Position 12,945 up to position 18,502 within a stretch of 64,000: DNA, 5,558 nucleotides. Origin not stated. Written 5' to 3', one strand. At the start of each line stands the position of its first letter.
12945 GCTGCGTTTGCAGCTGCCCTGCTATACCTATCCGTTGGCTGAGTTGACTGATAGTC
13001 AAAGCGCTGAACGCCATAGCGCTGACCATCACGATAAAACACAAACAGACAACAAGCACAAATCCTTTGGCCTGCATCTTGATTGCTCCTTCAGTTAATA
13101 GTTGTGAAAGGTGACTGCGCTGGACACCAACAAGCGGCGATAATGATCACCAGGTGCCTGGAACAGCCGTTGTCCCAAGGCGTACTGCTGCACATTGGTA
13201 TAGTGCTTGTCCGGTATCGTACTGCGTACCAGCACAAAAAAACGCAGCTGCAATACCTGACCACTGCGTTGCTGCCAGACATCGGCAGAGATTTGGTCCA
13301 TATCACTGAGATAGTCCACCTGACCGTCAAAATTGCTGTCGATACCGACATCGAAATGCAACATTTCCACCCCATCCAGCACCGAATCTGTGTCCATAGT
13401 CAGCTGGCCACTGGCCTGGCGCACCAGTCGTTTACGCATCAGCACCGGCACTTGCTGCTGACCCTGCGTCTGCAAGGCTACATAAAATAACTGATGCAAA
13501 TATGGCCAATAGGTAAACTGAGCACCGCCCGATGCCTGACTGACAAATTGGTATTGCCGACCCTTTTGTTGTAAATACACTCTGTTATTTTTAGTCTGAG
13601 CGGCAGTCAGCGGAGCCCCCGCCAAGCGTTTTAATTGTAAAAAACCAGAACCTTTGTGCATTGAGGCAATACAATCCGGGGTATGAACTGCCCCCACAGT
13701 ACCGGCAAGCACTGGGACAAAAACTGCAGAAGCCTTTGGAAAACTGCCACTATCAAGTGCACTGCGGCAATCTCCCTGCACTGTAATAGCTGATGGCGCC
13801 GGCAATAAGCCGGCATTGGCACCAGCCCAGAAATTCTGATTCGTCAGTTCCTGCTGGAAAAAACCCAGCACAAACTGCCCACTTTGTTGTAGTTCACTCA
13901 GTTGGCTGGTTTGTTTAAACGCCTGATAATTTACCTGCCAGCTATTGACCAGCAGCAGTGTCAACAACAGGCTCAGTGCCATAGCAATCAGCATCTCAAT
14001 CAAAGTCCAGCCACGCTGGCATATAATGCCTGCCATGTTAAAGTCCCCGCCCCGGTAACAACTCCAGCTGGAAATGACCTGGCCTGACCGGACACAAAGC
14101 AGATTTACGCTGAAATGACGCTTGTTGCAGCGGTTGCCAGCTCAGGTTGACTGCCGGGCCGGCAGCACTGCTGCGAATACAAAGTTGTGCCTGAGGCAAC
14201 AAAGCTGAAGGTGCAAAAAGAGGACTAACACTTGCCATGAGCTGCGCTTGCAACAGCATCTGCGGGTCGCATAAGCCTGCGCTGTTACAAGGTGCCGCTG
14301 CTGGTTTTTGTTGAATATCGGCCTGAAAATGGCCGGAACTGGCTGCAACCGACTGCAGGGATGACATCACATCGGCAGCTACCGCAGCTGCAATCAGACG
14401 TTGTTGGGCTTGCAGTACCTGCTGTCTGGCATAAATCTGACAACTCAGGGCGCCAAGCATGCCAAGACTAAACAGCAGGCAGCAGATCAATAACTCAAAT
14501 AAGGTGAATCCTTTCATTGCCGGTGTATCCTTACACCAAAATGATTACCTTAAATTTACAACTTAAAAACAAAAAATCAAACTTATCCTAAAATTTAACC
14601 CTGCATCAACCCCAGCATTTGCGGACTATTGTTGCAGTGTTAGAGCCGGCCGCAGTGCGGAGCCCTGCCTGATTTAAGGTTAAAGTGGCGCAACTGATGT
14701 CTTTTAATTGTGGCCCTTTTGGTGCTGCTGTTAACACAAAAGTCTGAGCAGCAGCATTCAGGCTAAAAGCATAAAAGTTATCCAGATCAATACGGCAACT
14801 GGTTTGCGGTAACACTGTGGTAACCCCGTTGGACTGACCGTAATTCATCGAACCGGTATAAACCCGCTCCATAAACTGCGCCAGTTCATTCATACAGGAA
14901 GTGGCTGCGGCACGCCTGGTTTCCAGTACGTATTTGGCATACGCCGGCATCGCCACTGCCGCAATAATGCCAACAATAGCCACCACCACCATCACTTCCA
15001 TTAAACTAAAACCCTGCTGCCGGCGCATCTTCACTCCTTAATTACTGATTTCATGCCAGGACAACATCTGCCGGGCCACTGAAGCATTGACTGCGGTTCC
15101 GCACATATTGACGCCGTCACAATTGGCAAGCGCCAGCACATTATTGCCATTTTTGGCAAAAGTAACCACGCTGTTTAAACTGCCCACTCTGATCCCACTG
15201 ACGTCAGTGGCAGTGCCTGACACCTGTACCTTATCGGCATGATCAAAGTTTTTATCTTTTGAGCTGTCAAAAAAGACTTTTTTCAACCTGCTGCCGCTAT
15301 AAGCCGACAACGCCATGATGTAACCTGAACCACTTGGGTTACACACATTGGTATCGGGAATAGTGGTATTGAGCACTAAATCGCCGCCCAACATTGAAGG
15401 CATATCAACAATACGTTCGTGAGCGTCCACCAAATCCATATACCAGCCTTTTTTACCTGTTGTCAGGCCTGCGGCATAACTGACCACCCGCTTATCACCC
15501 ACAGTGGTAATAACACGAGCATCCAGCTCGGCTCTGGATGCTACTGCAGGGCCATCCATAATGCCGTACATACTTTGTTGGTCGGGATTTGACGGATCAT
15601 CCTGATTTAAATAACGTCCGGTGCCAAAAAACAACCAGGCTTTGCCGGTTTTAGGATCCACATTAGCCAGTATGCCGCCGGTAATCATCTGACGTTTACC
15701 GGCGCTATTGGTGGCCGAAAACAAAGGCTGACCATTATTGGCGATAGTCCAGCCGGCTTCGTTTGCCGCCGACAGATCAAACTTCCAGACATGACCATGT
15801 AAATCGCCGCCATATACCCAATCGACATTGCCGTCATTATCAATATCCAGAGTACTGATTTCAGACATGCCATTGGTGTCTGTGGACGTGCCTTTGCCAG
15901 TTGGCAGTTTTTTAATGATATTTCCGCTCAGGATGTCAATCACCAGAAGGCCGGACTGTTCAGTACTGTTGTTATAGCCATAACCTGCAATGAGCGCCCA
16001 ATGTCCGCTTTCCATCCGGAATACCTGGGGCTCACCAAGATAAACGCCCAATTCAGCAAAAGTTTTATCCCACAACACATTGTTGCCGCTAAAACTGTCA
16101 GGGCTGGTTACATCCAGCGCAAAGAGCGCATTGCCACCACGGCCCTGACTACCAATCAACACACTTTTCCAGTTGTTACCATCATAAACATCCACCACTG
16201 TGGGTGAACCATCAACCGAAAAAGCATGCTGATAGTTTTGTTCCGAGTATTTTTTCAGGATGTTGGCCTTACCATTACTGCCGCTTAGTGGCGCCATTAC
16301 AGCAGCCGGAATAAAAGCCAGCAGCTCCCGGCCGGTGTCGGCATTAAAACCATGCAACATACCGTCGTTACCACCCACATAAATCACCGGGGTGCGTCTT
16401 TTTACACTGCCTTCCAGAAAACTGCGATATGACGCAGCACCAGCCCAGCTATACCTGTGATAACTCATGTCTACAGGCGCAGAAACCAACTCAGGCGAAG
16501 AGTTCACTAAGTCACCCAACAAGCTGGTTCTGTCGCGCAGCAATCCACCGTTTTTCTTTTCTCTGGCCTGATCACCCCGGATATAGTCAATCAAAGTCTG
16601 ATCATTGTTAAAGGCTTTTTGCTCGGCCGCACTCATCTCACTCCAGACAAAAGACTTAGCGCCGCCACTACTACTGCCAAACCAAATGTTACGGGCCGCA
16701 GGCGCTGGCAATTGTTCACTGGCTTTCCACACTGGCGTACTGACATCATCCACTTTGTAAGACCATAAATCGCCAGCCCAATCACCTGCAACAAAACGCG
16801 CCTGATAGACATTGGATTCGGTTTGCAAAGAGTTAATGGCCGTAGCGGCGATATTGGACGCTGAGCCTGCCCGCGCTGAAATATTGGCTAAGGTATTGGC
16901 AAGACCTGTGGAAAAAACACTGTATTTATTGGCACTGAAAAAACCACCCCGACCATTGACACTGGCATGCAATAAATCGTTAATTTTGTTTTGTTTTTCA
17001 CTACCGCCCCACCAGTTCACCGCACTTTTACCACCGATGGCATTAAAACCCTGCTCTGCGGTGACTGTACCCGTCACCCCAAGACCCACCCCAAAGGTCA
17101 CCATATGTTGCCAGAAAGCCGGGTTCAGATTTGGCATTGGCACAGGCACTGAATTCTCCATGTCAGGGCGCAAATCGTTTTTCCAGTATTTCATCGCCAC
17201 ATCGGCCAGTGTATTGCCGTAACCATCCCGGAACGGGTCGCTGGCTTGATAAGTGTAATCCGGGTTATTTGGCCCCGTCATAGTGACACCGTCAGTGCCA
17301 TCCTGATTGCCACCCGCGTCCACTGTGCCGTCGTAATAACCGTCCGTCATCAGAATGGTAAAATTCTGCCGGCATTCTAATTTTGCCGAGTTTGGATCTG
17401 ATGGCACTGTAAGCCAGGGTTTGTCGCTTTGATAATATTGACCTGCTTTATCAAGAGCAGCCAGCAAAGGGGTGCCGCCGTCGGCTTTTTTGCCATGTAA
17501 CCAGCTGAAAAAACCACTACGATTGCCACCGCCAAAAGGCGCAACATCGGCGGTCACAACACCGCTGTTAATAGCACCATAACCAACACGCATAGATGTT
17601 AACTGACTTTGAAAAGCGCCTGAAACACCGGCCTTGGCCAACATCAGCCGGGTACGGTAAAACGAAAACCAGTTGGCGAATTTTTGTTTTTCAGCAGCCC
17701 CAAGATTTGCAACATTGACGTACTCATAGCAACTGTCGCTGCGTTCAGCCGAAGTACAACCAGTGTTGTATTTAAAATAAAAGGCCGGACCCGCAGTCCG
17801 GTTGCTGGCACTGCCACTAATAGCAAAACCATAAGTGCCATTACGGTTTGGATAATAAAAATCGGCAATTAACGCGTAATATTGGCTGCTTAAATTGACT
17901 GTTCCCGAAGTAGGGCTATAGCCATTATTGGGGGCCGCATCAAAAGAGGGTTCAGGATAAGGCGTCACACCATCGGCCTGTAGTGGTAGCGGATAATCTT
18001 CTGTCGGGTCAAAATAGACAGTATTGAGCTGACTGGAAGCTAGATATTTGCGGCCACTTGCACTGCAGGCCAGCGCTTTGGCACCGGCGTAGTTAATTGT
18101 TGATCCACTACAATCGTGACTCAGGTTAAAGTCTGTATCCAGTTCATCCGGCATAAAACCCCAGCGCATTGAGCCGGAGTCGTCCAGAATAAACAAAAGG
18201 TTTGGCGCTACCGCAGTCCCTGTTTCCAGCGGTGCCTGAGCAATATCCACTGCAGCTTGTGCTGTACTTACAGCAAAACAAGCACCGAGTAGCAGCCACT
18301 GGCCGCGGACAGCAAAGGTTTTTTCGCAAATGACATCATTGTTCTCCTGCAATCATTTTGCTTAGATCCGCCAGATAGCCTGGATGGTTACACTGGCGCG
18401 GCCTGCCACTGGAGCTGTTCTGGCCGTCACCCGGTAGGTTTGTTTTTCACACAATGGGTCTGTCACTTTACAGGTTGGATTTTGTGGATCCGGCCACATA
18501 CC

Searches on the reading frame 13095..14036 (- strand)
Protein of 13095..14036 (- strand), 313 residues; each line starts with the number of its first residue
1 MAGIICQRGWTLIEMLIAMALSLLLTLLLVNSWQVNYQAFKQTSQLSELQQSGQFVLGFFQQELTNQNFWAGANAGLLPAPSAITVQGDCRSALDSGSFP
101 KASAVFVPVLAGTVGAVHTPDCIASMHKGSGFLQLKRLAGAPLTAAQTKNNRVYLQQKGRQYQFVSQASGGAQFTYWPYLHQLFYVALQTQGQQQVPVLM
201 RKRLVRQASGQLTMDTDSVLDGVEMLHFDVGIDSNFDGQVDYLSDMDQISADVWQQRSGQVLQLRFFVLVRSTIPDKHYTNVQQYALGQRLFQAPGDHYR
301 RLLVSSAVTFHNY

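Call 6: search_protein_families(library=pfam, proteins=[window:13095-14036:-])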
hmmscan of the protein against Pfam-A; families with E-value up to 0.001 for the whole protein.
window:13095-14036:- (313 aa): 2 families
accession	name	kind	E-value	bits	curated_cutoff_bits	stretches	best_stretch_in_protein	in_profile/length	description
PF16074.10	PilW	-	5.3e-15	56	26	1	184-312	2-124/124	Type IV Pilus-assembly protein W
PF07963.17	N_methyl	-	0.00016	21.6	21.2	1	7-29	4-26/27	Prokaryotic N-terminal methylation motif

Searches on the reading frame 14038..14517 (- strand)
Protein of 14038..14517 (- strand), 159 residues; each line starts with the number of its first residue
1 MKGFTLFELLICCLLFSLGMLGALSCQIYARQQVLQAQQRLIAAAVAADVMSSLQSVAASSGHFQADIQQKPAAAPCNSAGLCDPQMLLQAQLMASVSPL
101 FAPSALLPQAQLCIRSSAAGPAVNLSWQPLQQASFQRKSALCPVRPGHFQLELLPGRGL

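Call 5: search_protein_families(library=ncbifam, proteins=[window:14038-14517:-])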
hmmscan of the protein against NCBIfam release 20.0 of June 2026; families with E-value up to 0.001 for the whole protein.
window:14038-14517:- (159 aa): 2 families
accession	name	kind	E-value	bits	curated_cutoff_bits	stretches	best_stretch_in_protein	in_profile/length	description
TIGR02523.1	type_IV_pilV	equivalog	2.7e-08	34.4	52.2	1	2-62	2-62/139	type IV pilus modification protein PilV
NF041013.1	T4P_ComGE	equivalog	0.0007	19.7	49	1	2-53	4-55/83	competence type IV pilus minor pilin ComGE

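Call 6: search_protein_families(library=pfam, proteins=[window:14038-14517:-])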
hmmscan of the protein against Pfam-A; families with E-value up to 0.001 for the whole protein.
window:14038-14517:- (159 aa): 1 family
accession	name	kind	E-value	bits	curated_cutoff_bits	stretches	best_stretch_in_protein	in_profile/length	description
PF07963.17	N_methyl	-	4.4e-05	23.3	21.2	1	2-24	5-27/27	Prokaryotic N-terminal methylation motif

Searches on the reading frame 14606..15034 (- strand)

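Call 5: search_protein_families(library=ncbifam, proteins=[window:14606-15034:-])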
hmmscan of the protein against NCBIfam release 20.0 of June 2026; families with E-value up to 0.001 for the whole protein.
window:14606-15034:- (142 aa): 7 families
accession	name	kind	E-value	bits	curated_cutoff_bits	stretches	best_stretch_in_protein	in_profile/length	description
NF007862.0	PRK10574.1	equivalog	9.6e-12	45.2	138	1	3-64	1-59/145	prepilin peptidase-dependent pilin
NF041775.1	typeIV_PilA_Myxo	equivalog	6e-09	36.2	400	1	5-51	9-55/214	type IV pilin protein PilA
TIGR02532.1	IV_pilin_GFxxxE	domain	2.1e-08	33.6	16.3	1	6-29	1-24/24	prepilin-type N-terminal cleavage/methylation domain-containing protein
TIGR01708.2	typeII_sec_gspH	equivalog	1.7e-07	31.4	80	1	6-57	1-53/169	type II secretion system minor pseudopilin GspH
TIGR01710.1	typeII_sec_gspG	equivalog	5.5e-07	29.7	88.85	1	7-65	1-59/134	type II secretion system major pseudopilin GspG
NF007800.0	PRK10506.1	equivalog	4.4e-06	26.6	158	1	2-61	4-60/163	prepilin peptidase-dependent protein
NF041013.1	T4P_ComGE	equivalog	0.00016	21.7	49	1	6-52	3-49/83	competence type IV pilus minor pilin ComGE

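Call 6: search_protein_families(library=pfam, proteins=[window:14606-15034:-])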
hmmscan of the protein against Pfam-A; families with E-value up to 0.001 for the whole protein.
window:14606-15034:- (142 aa): 2 families
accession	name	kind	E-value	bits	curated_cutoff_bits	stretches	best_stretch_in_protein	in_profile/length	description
PF16732.10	ComP_DUS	-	4.3e-19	69.6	27.3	1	30-119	1-87/87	Type IV minor pilin ComP, DNA uptake sequence receptor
PF07963.17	N_methyl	-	1.2e-09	37.8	21.2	1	3-29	1-27/27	Prokaryotic N-terminal methylation motif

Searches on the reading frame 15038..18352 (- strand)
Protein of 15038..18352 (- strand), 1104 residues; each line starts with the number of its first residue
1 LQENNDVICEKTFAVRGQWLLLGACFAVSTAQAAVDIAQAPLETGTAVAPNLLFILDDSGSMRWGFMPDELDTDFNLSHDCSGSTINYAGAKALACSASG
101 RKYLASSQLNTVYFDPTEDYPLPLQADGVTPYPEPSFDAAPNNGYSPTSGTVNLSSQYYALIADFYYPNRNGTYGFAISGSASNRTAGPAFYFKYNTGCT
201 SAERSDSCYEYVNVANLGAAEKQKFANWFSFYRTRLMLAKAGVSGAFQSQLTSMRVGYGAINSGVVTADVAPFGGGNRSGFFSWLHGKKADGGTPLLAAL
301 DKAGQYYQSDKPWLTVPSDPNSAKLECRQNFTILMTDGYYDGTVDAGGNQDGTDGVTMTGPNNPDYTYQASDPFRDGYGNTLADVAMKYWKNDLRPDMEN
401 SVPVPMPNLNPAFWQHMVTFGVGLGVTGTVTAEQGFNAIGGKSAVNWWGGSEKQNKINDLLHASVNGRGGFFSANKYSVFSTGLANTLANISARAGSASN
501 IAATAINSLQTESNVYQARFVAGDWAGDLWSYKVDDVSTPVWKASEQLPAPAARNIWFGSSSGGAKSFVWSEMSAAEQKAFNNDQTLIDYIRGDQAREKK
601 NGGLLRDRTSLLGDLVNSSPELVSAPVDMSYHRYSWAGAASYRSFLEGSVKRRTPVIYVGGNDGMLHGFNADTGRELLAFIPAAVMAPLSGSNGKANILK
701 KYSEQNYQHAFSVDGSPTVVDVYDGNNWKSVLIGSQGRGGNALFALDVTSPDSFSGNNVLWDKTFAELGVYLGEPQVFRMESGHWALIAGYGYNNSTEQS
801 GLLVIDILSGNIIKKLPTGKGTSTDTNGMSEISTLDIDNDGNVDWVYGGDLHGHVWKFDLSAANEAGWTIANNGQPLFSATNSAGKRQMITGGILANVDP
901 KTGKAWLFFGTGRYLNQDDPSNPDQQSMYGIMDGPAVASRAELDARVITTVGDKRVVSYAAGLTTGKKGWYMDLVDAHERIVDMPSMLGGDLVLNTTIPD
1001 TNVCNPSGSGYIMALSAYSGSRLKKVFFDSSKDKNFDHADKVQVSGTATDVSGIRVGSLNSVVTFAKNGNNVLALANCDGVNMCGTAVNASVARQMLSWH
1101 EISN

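Call 5: search_protein_families(library=ncbifam, proteins=[window:15038-18352:-])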
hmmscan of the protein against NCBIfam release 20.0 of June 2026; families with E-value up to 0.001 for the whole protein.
window:15038-18352:- (1104 aa): 1 family
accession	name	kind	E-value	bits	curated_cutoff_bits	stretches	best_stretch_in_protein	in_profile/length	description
NF040838.1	T4_PilC_Neiss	equivalog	2e-22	79.1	350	1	661-939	536-820/1037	PilC family type IV pilus tip adhesin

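Call 6: search_protein_families(library=pfam, proteins=[window:15038-18352:-])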
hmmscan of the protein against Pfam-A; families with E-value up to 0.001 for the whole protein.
window:15038-18352:- (1104 aa): 1 family
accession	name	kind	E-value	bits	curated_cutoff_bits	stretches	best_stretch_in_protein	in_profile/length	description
PF05567.17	T4P_PilY1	-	1.9e-50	172.4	28.1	1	612-934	1-375/411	PilY1 beta-propeller domain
